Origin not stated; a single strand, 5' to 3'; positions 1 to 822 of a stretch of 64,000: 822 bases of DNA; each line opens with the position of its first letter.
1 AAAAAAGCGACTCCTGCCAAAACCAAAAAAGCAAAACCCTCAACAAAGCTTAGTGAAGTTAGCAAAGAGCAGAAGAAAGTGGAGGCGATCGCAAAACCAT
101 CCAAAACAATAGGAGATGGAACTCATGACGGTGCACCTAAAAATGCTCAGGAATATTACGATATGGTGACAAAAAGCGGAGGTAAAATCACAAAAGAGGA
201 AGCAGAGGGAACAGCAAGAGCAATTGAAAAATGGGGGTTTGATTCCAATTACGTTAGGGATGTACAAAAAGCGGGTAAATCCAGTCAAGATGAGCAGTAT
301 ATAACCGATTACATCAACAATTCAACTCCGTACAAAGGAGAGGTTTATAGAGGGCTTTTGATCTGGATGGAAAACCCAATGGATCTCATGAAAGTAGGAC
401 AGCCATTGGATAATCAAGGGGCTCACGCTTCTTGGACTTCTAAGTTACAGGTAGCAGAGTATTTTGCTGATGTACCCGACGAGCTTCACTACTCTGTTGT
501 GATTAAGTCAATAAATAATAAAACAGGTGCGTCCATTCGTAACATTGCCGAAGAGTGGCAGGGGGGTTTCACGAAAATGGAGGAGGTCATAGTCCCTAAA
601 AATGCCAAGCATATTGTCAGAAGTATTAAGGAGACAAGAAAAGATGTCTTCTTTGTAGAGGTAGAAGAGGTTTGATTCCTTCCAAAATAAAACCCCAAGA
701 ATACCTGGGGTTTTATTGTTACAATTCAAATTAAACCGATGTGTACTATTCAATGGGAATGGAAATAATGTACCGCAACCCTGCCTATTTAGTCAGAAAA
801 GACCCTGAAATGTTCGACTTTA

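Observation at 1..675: ADP-ribosyltransferase-like domain at the start of the virion gene block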

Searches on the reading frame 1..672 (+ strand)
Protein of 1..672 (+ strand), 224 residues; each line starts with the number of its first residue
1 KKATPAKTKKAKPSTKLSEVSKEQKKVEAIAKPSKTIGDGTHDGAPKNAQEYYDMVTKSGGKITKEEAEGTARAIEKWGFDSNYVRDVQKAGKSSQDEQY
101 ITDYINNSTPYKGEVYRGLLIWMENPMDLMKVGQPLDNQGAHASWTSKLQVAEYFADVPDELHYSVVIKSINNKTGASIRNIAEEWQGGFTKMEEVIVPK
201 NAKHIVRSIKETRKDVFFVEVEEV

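Call 5: search_protein_families(library=pfam, proteins=[window:1-672:+], max_evalue=10)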
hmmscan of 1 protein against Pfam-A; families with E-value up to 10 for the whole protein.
window:1-672:+ (224 aa): 1 family
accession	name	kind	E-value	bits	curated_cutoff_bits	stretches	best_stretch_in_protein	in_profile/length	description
PF19348.4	DUF5926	-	0.11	12.5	27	1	78-168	79-171/264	Family of unknown function (DUF5926)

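Call 6: search_protein_families(library=phrogs, proteins=[window:1-672:+], max_evalue=10)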
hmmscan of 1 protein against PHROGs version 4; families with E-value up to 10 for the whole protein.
window:1-672:+ (224 aa): 2 families
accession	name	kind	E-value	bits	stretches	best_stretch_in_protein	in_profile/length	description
phrog_16619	-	head and packaging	4.7e-92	310.3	1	1-224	768-991/1440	minor head protein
phrog_38877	-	unknown function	0.19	13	1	150-217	6-73/81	-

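Call 7: search_solved_structures(query=window:1-672:+, max_evalue=10, show_alignments=3)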
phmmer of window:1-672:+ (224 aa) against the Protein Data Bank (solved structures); distinct sequences matched with E-value up to 10: 8.
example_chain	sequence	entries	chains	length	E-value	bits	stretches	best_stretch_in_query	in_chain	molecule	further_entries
9gnc_A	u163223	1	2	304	0.87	12.4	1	19-95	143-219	Putative F420-dependent oxidoreductase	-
9g64_A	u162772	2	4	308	0.89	12.4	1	19-95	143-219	F420-dependent oxidoreductase | Putative F420-dependent oxidoreductase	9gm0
9gkh_A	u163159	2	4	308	0.89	12.4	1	19-95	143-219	Putative F420-dependent oxidoreductase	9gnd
7wmb_A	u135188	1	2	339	1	12.2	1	64-98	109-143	Amidohydrolase 2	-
7wjr_A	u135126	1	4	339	1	12.2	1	64-98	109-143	2,3-dihydroxybenzoate decarboxylase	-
7wkl_A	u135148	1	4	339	1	12.2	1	64-98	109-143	Amidohydrolase 2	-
7wkm_A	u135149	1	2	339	1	12.2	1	64-98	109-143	Amidohydrolase 2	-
7a19_A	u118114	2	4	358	1.1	12.1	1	64-98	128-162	Amidohydrolase 2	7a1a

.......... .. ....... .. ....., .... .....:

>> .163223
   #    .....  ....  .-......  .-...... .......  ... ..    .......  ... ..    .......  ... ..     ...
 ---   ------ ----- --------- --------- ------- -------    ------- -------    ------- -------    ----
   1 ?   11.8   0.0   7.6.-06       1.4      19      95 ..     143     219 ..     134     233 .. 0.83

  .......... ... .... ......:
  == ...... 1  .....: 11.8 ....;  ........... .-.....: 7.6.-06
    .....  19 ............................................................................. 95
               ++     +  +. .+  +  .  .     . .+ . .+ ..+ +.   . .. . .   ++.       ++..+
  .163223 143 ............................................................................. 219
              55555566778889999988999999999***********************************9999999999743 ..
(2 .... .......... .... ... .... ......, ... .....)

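Call 9: search_dna_similar(query=window:1-672:+, collection=phages, mode=protein, max_evalue=0.001, max_rows=40)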
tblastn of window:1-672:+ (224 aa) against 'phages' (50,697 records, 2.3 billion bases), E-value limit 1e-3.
Records with a match: 4; places in all: 12; records where one place covers at least 80% of the query: 0.
Best place of each record, by identity: 80-90% 2; <60% 2.
By first word of the organism name: Planktothrix 2; Cyanophage 2.
By host as written in the record: Planktothrix agardhii HAB637 2; Prochlorococcus MIT9313 1; Prochlorococcus marinus str. MIT 9313 1.
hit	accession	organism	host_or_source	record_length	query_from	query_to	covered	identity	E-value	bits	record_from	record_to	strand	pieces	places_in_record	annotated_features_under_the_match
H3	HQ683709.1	Planktothrix phage PaV-LD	Planktothrix agardhii HAB637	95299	37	215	80%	87.2%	2e-99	321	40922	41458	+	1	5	hypothetical protein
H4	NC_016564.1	Planktothrix phage PaV-LD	Planktothrix agardhii HAB637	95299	37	215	80%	87.2%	2e-99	321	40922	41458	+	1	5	minor head protein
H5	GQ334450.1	Cyanophage PSS2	Prochlorococcus MIT9313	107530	50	213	73%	25.6%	9e-4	45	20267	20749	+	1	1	minor head protein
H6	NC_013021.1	Cyanophage PSS2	Prochlorococcus marinus str. MIT 9313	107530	50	213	73%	25.6%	9e-4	45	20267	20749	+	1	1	head morphogenesis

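Call 11: get_annotated_region(hit=H4, flank=6000)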
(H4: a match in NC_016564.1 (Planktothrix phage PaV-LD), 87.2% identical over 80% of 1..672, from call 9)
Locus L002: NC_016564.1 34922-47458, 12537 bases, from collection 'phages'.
description: Planktothrix phage PaV-LD, complete genome.
organism: Planktothrix phage PaV-LD (NCBI taxid 994601)
taxonomy: Viruses; Duplodnaviria; Heunggongvirae; Uroviricota; Caudoviricetes
host: Planktothrix agardhii HAB637; source: -; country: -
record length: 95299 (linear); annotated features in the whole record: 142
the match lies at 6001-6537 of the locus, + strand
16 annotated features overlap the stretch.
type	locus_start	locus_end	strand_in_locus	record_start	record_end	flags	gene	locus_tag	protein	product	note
CDS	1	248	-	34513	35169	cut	-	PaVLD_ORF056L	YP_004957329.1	hypothetical protein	-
CDS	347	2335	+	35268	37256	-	-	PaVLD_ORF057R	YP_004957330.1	portal protein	-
CDS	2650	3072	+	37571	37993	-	-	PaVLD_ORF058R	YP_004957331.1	hypothetical protein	-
CDS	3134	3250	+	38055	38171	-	-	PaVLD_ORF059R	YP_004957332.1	hypothetical protein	-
CDS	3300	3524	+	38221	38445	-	-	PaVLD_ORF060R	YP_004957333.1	hypothetical protein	-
CDS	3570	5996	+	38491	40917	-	-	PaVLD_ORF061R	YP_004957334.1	hypothetical protein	-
CDS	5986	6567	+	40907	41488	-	-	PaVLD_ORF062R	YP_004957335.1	minor head protein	-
CDS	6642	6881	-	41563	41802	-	-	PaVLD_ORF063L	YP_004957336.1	hypothetical protein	-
CDS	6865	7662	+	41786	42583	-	-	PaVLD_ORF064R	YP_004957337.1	transcriptional regulator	-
CDS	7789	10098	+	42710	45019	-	-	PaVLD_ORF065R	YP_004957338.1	hypothetical protein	-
CDS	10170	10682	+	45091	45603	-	-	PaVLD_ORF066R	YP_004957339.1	minor head protein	-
CDS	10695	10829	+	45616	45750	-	-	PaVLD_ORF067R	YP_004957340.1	hypothetical protein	-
CDS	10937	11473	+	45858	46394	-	-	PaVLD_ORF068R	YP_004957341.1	hypothetical protein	-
CDS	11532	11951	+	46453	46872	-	-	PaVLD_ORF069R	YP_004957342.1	tail completion or Neck1 protein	-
CDS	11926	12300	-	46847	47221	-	-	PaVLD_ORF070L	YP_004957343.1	hypothetical protein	-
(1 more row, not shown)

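Call 15: find_homologous_proteins(query=window:1-672:+, max_evalue=0.001)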
Query window:1-672:+ (224 aa): 15 proteins with E <= 0.001 among 144 candidates.
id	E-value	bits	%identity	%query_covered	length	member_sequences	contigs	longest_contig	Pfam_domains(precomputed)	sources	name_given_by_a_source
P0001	2.4e-142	490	100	100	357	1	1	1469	-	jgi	jgi:hypothetical protein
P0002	2.4e-142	490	100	100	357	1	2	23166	-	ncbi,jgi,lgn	jgi:hypothetical protein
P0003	2.4e-142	490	100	100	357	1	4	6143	-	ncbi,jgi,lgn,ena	jgi:hypothetical protein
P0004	8.8e-139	478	98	100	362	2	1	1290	-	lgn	-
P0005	1.0e-118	413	100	84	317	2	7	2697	-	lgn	-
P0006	2.3e-107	375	79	100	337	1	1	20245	-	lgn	-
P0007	1.3e-62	229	56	96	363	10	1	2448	-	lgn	-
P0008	5.7e-61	224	54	100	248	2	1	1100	-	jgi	jgi:hypothetical protein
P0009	7.2e-38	148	44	99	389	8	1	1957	-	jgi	-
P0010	5.9e-35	139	41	100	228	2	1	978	-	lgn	-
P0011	2.5e-34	137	43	84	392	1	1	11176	-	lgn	-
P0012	6.5e-33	132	40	96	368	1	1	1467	-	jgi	jgi:hypothetical protein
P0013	3.7e-28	117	41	84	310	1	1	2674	-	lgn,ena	-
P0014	2.6e-23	101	43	74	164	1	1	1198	-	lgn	-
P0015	2.9e-6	45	31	82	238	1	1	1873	PF03496.21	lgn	-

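Call 18: search_protein_families(library=pfam, proteins=[P0002, P0007, P0009, P0010, P0011, P0013, P0014, P0015], max_evalue=1)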
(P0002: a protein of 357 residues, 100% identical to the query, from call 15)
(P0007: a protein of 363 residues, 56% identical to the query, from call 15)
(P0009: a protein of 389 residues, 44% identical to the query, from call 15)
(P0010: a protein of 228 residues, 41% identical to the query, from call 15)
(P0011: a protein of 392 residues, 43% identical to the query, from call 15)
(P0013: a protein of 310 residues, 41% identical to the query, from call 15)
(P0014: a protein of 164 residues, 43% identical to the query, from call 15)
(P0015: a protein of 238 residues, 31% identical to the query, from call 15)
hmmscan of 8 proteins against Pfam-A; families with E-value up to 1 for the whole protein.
P0002 (357 aa): 0 families

P0007 (363 aa): 0 families

P0009 (389 aa): 0 families

P0010 (228 aa): 2 families
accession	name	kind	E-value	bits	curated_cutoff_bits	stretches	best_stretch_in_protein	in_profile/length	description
PF03496.20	ADPrib_exo_Tox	-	0.0013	18.5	23.4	1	132-212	99-176/196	ADP-ribosyltransferase exoenzyme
PF12437.13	GSIII_N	-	0.01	15.9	25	1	50-118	16-84/160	Glutamine synthetase type III N terminal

P0011 (392 aa): 3 families
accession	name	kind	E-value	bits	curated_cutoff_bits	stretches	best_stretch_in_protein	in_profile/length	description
PF01129.24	ART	-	0.013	15.2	22.3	1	283-388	124-213/222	NAD:arginine ADP-ribosyltransferase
PF23067.1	MG280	-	0.37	10.7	27.4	1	128-243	43-155/259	Uncharacterised protein MG280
PF11445.13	DUF2894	-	0.97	10.4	25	0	142-268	33-143/185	Protein of unknown function (DUF2894)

P0013 (310 aa): 2 families
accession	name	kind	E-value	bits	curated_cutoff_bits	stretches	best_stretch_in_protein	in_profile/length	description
PF03496.20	ADPrib_exo_Tox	-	0.0001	22.1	23.4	1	223-296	109-178/196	ADP-ribosyltransferase exoenzyme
PF11362.14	DUF3161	-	0.15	12.6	25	1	135-171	35-71/83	Protein of unknown function (DUF3161)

P0014 (164 aa): 3 families
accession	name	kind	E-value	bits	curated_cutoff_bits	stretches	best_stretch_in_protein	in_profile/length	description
PF03496.20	ADPrib_exo_Tox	-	0.00069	19.4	23.4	1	20-152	24-178/196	ADP-ribosyltransferase exoenzyme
PF01841.26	Transglut_core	-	0.095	13.4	23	1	34-99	7-69/108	Transglutaminase-like superfamily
PF20026.4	DUF6434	-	0.18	12.3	26.8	1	64-93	33-62/64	Domain of unknown function (DUF6434)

P0015 (238 aa): 4 families
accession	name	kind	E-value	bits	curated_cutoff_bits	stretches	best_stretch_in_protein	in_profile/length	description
PF03496.20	ADPrib_exo_Tox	-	2.3e-07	30.8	23.4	1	137-220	97-173/196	ADP-ribosyltransferase exoenzyme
PF01129.24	ART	-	0.00053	19.8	22.3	1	149-237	139-216/222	NAD:arginine ADP-ribosyltransferase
PF00216.26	Bac_DNA_binding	-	0.012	16.3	22.4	0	142-190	30-78/90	Bacterial DNA-binding protein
PF04748.18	Polysacc_deac_2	-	0.16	11.5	27.5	1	113-176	79-141/212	Divergent polysaccharide deacetylase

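Call 19: search_solved_structures(query=A1, max_evalue=1, show_alignments=4)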
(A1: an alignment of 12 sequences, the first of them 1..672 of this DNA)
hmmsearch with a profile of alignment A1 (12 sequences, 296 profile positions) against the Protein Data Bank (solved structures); distinct sequences matched with E-value up to 1: 6.
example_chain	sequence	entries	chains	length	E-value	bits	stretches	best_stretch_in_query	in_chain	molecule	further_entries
4xzj_A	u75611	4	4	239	8.6e-10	41.7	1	171-295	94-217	Putative NAD(+)--arginine ADP-ribosyltransferase Vis | NAD(+)--arginine ADP-ribosyltransferase Vis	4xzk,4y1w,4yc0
6drh_B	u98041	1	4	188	0.0028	20.3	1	244-295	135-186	PAAR repeat-containing protein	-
6dre_B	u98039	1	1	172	0.0028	20.3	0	250-295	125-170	PAAR repeat-containing protein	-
6k94_A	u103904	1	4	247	0.13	14.9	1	144-286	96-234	Type III effector XopAI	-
6k93_A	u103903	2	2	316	0.27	13.8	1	146-286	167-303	Type III effector XopAI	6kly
8ps7_A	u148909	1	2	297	0.85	12.2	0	187-237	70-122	LysM-domain receptor-like kinase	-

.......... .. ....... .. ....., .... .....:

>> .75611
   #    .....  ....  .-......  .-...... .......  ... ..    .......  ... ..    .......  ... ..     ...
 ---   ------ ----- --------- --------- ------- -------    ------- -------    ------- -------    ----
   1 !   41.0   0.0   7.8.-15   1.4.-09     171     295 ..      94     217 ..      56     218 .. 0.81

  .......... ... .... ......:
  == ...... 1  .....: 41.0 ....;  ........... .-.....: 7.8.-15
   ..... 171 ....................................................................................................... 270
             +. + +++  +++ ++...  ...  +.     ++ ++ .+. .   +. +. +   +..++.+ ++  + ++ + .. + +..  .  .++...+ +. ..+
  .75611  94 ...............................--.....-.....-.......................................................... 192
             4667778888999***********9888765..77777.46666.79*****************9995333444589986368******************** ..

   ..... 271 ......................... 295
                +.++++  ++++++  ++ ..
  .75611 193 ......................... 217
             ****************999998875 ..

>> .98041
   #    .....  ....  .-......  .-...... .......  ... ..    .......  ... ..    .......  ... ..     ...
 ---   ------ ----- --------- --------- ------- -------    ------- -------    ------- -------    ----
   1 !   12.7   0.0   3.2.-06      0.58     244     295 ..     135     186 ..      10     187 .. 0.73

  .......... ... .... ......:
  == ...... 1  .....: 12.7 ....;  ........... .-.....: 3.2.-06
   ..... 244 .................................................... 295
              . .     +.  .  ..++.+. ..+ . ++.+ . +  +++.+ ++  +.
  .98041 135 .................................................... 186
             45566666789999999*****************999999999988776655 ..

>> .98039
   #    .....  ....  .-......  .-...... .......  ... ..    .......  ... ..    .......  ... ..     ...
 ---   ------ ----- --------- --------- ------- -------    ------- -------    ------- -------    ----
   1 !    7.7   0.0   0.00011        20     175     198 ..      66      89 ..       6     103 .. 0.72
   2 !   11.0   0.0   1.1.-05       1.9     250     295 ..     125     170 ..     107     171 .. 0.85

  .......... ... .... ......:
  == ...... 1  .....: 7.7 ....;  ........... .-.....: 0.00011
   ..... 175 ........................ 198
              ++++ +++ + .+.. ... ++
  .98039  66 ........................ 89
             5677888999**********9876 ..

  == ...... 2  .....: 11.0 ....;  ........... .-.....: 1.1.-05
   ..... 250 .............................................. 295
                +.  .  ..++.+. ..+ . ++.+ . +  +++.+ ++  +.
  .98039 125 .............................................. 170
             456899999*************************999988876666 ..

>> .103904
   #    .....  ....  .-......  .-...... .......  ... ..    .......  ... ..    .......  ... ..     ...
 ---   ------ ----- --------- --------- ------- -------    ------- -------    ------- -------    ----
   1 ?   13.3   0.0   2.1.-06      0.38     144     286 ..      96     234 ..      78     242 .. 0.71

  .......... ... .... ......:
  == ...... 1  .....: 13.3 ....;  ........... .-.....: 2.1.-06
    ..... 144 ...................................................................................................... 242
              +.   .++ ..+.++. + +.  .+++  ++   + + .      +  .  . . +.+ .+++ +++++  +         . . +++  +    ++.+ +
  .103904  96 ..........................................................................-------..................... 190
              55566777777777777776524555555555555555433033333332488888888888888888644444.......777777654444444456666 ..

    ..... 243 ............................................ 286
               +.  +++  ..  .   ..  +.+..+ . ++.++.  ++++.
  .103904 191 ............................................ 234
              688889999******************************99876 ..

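Call 22: find_homologous_proteins(query=A1, max_evalue=0.001)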
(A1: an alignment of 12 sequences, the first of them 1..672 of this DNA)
Query A1 (12 sequences) (224 aa, profile of the alignment): 47 proteins with E <= 0.001 among 8000 candidates.
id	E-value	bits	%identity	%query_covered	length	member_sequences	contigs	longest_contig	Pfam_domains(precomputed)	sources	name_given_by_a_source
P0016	2.2e-193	659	41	99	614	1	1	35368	PF01129.25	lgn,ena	-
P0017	1.2e-191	654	40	96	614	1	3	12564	PF01129.25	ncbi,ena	-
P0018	1.2e-191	654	41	92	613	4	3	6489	PF01129.25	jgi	jgi:hypothetical protein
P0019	2.8e-187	639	40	92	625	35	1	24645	-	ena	-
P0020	2.7e-183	626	39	99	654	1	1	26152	-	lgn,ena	-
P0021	2.8e-146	505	41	85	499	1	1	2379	-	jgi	jgi:hypothetical protein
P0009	5.7e-125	435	44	99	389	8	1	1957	-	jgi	-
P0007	8.2e-124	431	56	96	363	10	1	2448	-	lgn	-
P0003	2.2e-122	426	100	100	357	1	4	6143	-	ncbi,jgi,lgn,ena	jgi:hypothetical protein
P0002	2.6e-122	426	100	100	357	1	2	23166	-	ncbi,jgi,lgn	jgi:hypothetical protein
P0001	3.0e-122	426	100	100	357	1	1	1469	-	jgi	jgi:hypothetical protein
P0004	4.0e-122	425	98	100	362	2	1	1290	-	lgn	-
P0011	4.2e-119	415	43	84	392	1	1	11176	-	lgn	-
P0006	2.3e-116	406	79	100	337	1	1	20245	-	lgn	-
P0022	2.8e-109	383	42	84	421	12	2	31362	-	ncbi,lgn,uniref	ncbi:MAG: hypothetical protein ACKPEN_17445 [Planktothrix sp.]|uniref:hypothetical protein n=2 Tax=P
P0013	2.1e-103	364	41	84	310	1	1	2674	-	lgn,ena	-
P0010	5.3e-89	317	41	100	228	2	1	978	-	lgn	-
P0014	6.2e-70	254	43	74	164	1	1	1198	-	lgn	-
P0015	6.9e-69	251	31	82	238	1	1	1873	PF03496.21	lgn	-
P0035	7.6e-41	159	30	74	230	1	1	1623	PF03496.21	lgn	-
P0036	9.0e-34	135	27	63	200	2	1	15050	PF03496.21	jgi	-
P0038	6.2e-28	116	27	85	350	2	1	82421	PF03496.21,PF01129.25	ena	-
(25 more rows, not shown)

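Call 27: find_encoding_contigs(protein=P0002, flank=10000, max_places=4)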
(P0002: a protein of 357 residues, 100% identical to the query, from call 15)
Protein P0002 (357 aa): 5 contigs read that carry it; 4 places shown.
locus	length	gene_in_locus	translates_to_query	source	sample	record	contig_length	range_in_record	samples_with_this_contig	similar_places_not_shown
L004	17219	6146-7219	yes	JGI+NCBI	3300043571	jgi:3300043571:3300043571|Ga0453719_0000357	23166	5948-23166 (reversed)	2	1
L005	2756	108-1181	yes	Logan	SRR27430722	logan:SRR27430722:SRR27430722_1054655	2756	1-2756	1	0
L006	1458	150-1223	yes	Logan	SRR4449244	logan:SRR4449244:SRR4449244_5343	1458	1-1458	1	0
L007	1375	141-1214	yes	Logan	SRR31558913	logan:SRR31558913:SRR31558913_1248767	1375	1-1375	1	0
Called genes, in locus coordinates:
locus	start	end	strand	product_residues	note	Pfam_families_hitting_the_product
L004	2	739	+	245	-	?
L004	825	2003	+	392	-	-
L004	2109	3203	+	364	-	-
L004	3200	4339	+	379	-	-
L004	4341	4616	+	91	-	-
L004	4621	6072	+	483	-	-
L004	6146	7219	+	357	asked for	-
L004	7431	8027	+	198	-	-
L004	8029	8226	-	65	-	-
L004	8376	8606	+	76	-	-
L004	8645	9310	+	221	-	-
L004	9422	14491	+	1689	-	-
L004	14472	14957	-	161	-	-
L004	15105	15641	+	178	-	-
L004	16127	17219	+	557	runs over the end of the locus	PF01385:OrfB_IS605, PF07282:Cas12f1-like_TNB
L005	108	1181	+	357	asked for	-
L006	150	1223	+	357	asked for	-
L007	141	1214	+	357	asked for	-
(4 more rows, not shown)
